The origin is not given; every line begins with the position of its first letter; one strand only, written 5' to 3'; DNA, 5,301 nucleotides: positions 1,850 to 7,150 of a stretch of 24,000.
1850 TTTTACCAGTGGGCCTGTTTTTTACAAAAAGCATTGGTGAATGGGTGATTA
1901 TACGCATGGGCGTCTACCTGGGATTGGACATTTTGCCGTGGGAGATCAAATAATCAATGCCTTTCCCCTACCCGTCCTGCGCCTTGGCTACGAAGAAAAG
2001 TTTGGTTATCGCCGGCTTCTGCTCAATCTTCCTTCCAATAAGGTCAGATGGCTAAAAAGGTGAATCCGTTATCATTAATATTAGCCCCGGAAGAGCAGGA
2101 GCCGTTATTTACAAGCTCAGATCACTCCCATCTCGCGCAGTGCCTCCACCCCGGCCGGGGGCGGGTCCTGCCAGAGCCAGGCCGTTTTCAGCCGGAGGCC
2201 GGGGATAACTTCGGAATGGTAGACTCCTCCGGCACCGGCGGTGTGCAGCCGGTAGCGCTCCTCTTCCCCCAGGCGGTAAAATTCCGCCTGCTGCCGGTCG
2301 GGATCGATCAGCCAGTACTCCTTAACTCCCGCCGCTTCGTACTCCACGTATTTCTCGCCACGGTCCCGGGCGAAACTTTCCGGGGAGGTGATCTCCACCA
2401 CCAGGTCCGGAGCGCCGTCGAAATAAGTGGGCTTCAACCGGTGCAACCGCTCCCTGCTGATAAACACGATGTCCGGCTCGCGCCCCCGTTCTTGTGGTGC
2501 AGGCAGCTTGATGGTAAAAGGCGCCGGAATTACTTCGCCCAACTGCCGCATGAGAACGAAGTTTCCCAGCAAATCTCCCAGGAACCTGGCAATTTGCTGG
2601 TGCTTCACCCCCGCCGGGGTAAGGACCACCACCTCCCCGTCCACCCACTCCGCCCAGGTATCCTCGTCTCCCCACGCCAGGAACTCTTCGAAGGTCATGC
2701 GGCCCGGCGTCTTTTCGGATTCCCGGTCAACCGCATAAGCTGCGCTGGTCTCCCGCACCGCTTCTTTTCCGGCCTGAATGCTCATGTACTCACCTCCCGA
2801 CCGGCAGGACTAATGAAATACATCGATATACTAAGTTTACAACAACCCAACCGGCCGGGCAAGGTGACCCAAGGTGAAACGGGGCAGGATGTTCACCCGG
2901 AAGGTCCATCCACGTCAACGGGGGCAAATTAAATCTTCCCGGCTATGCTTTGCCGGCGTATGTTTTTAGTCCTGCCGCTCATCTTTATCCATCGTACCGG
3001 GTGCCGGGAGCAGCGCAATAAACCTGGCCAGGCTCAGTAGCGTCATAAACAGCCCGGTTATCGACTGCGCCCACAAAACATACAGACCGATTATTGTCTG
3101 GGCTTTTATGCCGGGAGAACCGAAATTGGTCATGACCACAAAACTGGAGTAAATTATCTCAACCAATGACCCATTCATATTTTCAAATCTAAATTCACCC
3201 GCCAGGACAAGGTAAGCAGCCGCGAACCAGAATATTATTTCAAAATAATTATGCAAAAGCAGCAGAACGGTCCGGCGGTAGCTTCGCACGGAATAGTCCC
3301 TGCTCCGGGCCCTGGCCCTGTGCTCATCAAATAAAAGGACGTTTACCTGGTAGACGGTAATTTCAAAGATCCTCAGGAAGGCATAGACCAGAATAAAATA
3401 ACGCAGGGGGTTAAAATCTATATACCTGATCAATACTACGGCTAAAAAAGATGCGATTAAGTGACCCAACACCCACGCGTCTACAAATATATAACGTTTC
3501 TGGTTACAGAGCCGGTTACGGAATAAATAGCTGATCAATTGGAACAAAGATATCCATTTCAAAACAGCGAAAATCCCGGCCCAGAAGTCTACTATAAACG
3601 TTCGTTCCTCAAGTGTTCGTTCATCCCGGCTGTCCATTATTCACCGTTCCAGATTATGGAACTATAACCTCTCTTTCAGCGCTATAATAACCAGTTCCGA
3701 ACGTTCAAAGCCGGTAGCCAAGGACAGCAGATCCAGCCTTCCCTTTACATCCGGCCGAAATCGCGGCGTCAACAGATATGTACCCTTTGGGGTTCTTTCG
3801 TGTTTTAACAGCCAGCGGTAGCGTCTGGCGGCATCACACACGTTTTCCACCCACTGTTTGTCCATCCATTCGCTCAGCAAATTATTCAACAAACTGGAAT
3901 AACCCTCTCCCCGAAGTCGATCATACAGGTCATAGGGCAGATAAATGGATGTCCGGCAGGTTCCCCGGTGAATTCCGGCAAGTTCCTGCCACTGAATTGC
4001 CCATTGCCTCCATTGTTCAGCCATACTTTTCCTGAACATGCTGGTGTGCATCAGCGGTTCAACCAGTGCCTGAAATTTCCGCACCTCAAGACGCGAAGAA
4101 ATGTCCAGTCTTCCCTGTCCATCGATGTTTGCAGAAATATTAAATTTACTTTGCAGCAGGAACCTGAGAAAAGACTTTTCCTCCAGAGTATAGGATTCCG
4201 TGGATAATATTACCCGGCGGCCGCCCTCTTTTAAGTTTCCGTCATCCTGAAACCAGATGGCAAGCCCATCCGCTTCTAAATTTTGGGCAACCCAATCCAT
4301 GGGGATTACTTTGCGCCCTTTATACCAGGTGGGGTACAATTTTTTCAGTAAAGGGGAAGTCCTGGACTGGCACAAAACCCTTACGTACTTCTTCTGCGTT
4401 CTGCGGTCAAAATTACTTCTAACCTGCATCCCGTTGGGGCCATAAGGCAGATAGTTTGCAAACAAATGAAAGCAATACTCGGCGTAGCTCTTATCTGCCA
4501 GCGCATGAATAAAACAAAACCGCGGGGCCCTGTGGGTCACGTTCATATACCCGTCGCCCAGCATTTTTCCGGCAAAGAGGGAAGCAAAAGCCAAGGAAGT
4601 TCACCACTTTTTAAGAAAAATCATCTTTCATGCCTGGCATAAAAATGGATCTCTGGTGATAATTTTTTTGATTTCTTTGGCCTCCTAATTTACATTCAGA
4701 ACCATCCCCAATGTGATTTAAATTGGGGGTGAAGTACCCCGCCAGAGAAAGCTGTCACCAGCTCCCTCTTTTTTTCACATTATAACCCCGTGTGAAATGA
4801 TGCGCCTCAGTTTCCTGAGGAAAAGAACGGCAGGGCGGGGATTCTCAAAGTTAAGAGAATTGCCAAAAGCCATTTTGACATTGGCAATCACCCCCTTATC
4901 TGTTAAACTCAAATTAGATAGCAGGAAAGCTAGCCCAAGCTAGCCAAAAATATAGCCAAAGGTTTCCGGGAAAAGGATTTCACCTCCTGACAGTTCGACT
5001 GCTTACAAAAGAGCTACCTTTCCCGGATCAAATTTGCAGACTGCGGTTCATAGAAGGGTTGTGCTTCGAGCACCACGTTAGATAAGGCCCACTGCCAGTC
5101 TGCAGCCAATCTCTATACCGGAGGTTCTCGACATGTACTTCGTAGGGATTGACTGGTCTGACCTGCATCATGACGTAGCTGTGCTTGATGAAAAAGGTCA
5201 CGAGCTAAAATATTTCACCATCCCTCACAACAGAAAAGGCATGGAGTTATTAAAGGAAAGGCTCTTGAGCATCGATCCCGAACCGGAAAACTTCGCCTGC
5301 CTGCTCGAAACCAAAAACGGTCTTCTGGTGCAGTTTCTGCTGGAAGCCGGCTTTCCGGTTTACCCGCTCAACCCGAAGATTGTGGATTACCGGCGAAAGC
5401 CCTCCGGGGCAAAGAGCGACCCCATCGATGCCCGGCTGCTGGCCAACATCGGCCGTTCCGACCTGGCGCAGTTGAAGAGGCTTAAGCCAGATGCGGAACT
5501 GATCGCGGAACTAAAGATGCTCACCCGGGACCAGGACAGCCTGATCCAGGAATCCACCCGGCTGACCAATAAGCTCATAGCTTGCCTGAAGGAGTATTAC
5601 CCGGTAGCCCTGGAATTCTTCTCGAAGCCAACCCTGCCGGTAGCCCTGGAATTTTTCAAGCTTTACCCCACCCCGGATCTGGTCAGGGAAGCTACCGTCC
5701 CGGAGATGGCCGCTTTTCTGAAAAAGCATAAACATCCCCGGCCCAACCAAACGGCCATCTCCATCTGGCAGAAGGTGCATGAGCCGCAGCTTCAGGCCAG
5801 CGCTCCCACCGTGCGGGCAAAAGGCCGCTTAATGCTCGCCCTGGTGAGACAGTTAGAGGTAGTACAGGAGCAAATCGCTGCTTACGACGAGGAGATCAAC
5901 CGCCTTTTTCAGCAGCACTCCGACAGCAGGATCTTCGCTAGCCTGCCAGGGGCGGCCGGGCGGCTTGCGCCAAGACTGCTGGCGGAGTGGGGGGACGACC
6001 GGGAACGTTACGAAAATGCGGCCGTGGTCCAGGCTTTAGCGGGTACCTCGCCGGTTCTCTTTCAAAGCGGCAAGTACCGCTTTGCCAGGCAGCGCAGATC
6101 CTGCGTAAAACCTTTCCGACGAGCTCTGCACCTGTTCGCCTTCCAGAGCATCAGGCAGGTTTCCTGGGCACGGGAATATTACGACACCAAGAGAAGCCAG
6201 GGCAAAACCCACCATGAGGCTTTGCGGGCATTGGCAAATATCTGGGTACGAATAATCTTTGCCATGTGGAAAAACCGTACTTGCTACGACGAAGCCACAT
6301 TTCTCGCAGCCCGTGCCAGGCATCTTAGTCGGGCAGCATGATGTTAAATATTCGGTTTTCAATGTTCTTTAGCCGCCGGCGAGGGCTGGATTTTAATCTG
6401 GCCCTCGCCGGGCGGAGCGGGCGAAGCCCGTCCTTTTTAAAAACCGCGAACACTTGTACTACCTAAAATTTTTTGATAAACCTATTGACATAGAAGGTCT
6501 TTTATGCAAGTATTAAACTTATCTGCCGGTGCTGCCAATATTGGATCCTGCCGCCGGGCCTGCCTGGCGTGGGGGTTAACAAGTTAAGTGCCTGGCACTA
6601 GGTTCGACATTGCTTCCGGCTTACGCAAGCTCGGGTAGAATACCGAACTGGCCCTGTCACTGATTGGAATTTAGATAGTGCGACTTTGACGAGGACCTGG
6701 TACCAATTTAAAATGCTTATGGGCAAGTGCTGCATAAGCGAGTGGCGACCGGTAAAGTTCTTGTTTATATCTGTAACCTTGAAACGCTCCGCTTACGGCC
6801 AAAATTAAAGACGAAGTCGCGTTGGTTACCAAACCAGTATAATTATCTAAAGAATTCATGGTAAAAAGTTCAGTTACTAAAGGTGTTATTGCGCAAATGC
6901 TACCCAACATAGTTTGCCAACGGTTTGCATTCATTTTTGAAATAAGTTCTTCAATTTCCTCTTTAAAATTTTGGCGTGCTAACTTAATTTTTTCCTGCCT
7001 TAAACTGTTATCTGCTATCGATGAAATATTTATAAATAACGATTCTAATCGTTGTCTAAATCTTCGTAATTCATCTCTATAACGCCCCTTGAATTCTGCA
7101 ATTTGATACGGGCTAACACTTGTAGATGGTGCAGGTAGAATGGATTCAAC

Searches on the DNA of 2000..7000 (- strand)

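Call 16: search_rna_families(source=window, start=2000, end=7000, threshold=evalue, max_evalue=5)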
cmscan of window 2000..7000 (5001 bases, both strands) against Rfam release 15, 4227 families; matches with E-value up to 5: 2.
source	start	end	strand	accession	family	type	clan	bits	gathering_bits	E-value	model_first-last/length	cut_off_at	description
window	6351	6425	-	RF03109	Thermales-rpoB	Cis-reg;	-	18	77.3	2.4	1-89/89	no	Thermales-rpoB RNA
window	2615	2687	-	RF02207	WT1-AS_5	Gene; lncRNA;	-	14.8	80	4.5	1-79/79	no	WT1 antisense RNA conserved region 5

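Call 65: search_rna_families(sources=[L241, L242, L244], threshold=gathering)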
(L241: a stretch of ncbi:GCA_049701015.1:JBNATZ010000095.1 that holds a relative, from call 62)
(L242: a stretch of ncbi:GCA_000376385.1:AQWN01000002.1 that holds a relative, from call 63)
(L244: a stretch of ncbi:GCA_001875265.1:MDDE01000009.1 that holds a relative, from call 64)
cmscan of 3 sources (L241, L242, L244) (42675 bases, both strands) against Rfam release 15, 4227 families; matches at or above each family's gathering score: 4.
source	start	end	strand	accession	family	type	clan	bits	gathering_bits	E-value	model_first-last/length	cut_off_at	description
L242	13653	13825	+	RF00050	FMN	Cis-reg; riboswitch;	-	104.3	66.2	2.4e-23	1-138/138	no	FMN riboswitch aptamer (RFN element)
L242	6367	6727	+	RF00028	Intron_gpI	Intron;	-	68.5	50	1.9e-15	1-253/253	no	Group I catalytic intron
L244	7382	7761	+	RF00028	Intron_gpI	Intron;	-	62.9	50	9.4e-14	1-253/253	no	Group I catalytic intron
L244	16761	16858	+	RF01051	c-di-GMP-I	Cis-reg; riboswitch;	CL00126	61.3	35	1e-09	1-87/87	no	c-di-GMP-I riboswitch aptamer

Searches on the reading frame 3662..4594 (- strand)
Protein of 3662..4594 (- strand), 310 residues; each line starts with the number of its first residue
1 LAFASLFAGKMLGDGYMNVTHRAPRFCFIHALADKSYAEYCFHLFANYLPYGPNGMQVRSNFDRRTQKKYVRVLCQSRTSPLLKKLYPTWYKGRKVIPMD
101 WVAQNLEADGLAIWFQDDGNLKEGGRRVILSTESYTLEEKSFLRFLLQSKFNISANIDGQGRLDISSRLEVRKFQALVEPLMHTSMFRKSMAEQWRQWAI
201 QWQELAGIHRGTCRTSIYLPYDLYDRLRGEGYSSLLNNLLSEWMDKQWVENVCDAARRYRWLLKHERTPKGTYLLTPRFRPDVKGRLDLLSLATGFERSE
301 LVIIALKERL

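Call 13: search_protein_families(library=pfam, proteins=[window:3662-4594:-])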
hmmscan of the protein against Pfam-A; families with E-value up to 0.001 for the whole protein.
window:3662-4594:- (310 aa): 1 family
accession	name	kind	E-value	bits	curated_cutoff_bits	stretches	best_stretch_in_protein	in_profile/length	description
PF03161.18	LAGLIDADG_2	-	8.3e-24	84.9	25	1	7-163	4-155/168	LAGLIDADG DNA endonuclease family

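Call 51: search_protein_families(library=pfam, proteins=[window:3662-4594:-], max_evalue=1)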
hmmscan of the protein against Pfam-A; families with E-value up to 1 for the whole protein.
window:3662-4594:- (310 aa): 1 family
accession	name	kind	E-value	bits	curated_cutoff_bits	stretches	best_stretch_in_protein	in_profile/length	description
PF03161.18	LAGLIDADG_2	-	8.3e-24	84.9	25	1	7-163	4-155/168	LAGLIDADG DNA endonuclease family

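Call 61: find_homologous_proteins(query=window:3662-4594:-, max_evalue=0.00001)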
Query window:3662-4594:- (310 aa): 25 proteins with E <= 0.00001 among 1094 candidates.
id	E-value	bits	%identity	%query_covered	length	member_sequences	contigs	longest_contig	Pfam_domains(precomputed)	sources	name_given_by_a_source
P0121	2.2e-205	699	96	100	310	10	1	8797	PF03161.19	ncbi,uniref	ncbi:endonuclease [Desulfofundulus sp.]|uniref:endonuclease n=1 Tax=Desulfofundulus sp. TaxID=228275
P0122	1.5e-148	512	70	100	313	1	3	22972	PF03161.19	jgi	jgi:hypothetical protein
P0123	1.5e-146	506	69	100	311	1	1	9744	PF03161.19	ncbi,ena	-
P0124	4.2e-140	484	68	99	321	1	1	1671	PF03161.19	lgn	-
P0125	2.7e-138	478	67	99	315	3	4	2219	PF03161.19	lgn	-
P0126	2.9e-133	462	65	99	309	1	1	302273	PF03161.19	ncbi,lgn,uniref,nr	ncbi:hypothetical protein [Desulfurispora thermophila]|uniref:hypothetical protein n=1 Tax=Desulfuri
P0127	1.6e-132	459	65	95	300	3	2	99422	PF03161.19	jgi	-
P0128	7.3e-132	457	66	95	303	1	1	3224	PF03161.19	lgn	-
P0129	1.3e-130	453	63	99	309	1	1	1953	PF03161.19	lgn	-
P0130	2.1e-127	443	61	99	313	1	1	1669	PF03161.19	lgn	-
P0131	8.2e-126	437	61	99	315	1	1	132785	PF03161.19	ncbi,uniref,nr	ncbi:endonuclease [Neomoorella thermoacetica]|uniref:endonuclease n=1 Tax=Neomoorella thermoacetica 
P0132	1.3e-117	411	58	99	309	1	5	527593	PF03161.19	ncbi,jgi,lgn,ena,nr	ncbi:MAG: endonuclease [Clostridiales bacterium]|jgi:hypothetical protein|nr:endonuclease [Clostridi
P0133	1.5e-115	404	59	99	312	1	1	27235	PF03161.19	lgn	-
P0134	5.7e-115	402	57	100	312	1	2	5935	PF03161.19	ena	-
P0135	7.7e-108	378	55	99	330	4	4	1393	PF03161.19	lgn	-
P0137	3.9e-105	370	54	94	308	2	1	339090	PF03161.19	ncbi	ncbi:MAG: Endonuclease [Xylanivirga thermophila]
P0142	8.4e-91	322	48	99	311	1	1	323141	PF03161.19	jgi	-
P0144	2.3e-25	107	37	57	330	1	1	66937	PF03161.19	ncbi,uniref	ncbi:endonuclease [Fictibacillus sp. Mic-4]|uniref:endonuclease n=1 Tax=Fictibacillus sp. Mic-4 TaxI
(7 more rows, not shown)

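Call 62: find_encoding_contigs(protein=P0121, flank=8000, max_places=2)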
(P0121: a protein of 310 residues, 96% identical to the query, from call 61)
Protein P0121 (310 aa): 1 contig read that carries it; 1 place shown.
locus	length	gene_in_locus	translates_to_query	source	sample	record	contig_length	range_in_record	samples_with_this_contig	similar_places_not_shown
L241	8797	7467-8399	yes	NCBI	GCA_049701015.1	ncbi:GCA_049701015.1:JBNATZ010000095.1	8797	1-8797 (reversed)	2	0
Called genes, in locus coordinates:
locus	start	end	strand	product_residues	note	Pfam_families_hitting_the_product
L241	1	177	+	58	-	PF01339:CheB_methylest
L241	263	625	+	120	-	PF03646:FlaG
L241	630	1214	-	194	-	PF05685:Uma2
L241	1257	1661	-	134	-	-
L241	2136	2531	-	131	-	PF02561:FliS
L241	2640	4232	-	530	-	PF02465:FliD_N, PF07196:Flagellin_IN (weak), PF07195:FliD_C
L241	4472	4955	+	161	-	PF02623:FliW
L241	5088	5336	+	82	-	PF02599:CsrA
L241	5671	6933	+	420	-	PF00669:Flagellin_N, PF00700:Flagellin_C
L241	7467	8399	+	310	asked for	PF03161:LAGLIDADG_2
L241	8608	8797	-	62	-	?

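Call 63: find_encoding_contigs(protein=P0126, flank=8000, max_places=2)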
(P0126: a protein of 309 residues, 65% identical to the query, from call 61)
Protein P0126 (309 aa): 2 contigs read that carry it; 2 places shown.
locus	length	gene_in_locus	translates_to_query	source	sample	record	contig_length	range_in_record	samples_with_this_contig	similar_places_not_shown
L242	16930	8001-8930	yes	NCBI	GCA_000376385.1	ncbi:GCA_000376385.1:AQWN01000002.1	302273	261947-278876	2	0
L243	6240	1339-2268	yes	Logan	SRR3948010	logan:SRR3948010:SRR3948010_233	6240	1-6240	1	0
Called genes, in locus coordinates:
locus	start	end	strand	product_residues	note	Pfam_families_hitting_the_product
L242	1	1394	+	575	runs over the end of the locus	PF00989:PAS, PF08448:PAS_4 (weak), PF00989:PAS, PF08448:PAS_4 (weak), PF00158:Sigma54_activat, PF14532:Sigma54_activ_2, PF25601:AAA_lid_14, PF02954:HTH_8, +4 more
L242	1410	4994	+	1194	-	PF02811:PHP, PF07733:DNA_pol3_alpha, PF17657:DNA_pol3_finger, PF14579:HHH_6, PF01336:tRNA_anti-codon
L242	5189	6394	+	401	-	PF00669:Flagellin_N, PF00700:Flagellin_C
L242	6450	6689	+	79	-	-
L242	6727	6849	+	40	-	PF00700:Flagellin_C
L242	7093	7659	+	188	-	-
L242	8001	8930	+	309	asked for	PF03161:LAGLIDADG_2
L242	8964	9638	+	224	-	-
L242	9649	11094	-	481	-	PF13173:AAA_14, PF13635:DUF4143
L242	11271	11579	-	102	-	PF14451:Ub-Mut7C (weak), PF02597:ThiS (faint)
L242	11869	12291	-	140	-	PF12844:HTH_19, PF13560:HTH_31, PF01381:HTH_3, PF13443:HTH_26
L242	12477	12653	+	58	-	PF09388:SpoOE-like (weak)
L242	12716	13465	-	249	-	PF11563:Protoglobin, PF00015:MCPsignal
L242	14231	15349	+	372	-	PF00383:dCMP_cyt_deam_1, PF14437:MafB19-deam, PF01872:RibD_C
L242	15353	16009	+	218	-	PF00677:Lum_binding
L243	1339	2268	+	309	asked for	PF03161:LAGLIDADG_2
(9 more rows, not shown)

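Call 64: find_encoding_contigs(protein=P0131, flank=8000, max_places=2)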
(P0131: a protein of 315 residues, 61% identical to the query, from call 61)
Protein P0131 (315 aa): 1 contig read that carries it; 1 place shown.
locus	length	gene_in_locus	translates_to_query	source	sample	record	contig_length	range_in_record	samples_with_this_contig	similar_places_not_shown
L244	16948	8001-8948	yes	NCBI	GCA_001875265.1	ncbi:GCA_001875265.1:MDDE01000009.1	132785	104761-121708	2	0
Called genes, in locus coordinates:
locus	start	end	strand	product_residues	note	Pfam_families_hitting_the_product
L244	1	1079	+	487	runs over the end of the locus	PF00460:Flg_bb_rod, PF22638:FlgK_D1, PF06429:Flg_bbr_C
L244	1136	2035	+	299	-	PF00669:Flagellin_N, PF00700:Flagellin_C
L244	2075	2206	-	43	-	-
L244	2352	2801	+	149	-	PF02623:FliW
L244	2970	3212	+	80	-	PF02599:CsrA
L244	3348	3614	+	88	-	-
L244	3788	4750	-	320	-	PF09571:RE_XcyI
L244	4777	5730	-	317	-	PF01555:N6_N4_Mtase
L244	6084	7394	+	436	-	PF00669:Flagellin_N, PF00700:Flagellin_C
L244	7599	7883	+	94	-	PF00700:Flagellin_C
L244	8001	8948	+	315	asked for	PF03161:LAGLIDADG_2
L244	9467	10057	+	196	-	-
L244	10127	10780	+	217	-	-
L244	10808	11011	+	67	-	-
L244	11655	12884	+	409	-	PF01548:DEDD_Tnp_IS110, PF02371:Transposase_20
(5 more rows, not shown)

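Call 67: find_encoding_contigs(protein=P0132, flank=5000, max_places=1)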
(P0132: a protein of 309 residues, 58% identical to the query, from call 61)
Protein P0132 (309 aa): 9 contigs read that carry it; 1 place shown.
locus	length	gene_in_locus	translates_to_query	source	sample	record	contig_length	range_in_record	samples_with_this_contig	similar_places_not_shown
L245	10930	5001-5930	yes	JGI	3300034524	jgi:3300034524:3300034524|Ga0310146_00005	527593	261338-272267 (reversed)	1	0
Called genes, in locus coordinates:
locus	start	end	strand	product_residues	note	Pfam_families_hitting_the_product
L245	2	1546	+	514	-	PF02465:FliD_N, PF07195:FliD_C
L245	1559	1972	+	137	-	PF05130:FlgN, PF05400:FliT (faint)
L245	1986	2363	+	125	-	PF03646:FlaG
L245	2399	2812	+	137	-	PF02561:FliS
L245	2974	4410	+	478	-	PF00669:Flagellin_N, PF00700:Flagellin_C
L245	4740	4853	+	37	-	PF00700:Flagellin_C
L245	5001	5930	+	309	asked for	PF03161:LAGLIDADG_2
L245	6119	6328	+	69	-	-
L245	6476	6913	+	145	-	PF01909:NTP_transf_2, PF18765:Polbeta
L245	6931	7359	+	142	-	PF01934:HepT-like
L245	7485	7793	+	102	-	PF01312:Bac_export_2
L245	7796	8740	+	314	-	PF02120:Flg_hook (weak)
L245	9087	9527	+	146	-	PF00460:Flg_bb_rod (weak)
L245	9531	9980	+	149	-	PF00460:Flg_bb_rod (weak), PF06429:Flg_bbr_C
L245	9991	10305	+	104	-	PF02049:FliE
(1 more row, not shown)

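Call 68: find_encoding_contigs(protein=P0137, flank=5000, max_places=1)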
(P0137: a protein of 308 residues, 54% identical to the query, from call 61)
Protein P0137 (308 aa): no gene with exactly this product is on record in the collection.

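Call 69: find_encoding_contigs(protein=P0142, flank=5000, max_places=1)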
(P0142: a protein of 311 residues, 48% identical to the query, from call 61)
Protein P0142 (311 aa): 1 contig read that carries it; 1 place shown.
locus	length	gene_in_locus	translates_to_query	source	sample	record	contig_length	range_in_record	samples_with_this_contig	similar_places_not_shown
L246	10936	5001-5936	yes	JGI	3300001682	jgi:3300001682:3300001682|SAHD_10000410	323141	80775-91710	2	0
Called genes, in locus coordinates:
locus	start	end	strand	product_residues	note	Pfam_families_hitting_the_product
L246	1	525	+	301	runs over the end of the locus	PF00669:Flagellin_N, PF00700:Flagellin_C (weak)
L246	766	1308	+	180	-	PF20074:DUF6470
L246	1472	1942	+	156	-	PF02623:FliW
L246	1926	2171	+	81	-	PF02599:CsrA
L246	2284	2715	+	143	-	-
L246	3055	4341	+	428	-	PF00669:Flagellin_N, PF00700:Flagellin_C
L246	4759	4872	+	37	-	PF00700:Flagellin_C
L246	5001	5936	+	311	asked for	PF03161:LAGLIDADG_2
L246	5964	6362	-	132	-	PF24161:CCDC39 (weak)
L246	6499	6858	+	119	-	PF03646:FlaG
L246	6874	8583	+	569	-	PF02465:FliD_N, PF07195:FliD_C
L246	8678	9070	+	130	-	PF05130:FlgN (weak), PF05400:FliT (faint)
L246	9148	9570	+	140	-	PF02561:FliS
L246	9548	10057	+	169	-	PF05130:FlgN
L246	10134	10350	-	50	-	-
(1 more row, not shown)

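Call 70: find_encoding_contigs(protein=P0144, flank=5000, max_places=1)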
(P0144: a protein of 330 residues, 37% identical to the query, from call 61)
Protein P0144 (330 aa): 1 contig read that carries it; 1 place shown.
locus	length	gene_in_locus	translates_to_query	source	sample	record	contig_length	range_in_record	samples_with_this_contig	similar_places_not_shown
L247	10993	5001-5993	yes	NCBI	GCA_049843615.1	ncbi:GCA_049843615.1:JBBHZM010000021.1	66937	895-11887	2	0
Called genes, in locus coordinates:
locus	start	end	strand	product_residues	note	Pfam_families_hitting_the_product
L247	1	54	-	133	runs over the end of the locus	PF02561:FliS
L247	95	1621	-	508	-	PF02465:FliD_N, PF07195:FliD_C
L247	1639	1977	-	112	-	PF03646:FlaG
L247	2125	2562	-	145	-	PF03885:DUF327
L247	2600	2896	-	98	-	PF01312:Bac_export_2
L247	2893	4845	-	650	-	PF02120:Flg_hook (faint)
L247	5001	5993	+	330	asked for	PF03161:LAGLIDADG_2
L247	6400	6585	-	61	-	-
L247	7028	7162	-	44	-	PF00700:Flagellin_C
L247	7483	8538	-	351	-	PF00669:Flagellin_N, PF00700:Flagellin_C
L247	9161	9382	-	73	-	PF02599:CsrA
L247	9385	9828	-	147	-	PF02623:FliW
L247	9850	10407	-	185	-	PF20074:DUF6470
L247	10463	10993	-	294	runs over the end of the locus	PF00669:Flagellin_N, PF00700:Flagellin_C (weak)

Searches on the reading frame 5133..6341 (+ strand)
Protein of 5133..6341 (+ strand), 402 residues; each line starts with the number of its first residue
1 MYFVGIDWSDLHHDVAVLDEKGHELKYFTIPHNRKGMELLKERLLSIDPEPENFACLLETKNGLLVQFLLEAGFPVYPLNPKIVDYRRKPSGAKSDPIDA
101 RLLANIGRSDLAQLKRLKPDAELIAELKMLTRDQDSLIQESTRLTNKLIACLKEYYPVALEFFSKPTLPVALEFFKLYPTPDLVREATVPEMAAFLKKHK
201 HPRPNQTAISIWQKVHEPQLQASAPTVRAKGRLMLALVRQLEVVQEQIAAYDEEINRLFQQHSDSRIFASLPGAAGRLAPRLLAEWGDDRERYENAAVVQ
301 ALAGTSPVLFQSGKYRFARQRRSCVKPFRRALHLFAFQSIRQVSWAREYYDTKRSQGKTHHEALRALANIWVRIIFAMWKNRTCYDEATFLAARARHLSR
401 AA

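Call 13: search_protein_families(library=pfam, proteins=[window:5133-6341:+])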
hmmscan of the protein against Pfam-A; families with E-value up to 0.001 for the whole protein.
window:5133-6341:+ (402 aa): 2 families
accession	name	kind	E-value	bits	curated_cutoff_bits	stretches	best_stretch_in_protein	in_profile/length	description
PF01548.23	DEDD_Tnp_IS110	-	3e-40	138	29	1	4-157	1-155/155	Transposase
PF02371.22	Transposase_20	-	4.1e-15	56.4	21.3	1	266-350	2-86/87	Transposase IS116/IS110/IS902 family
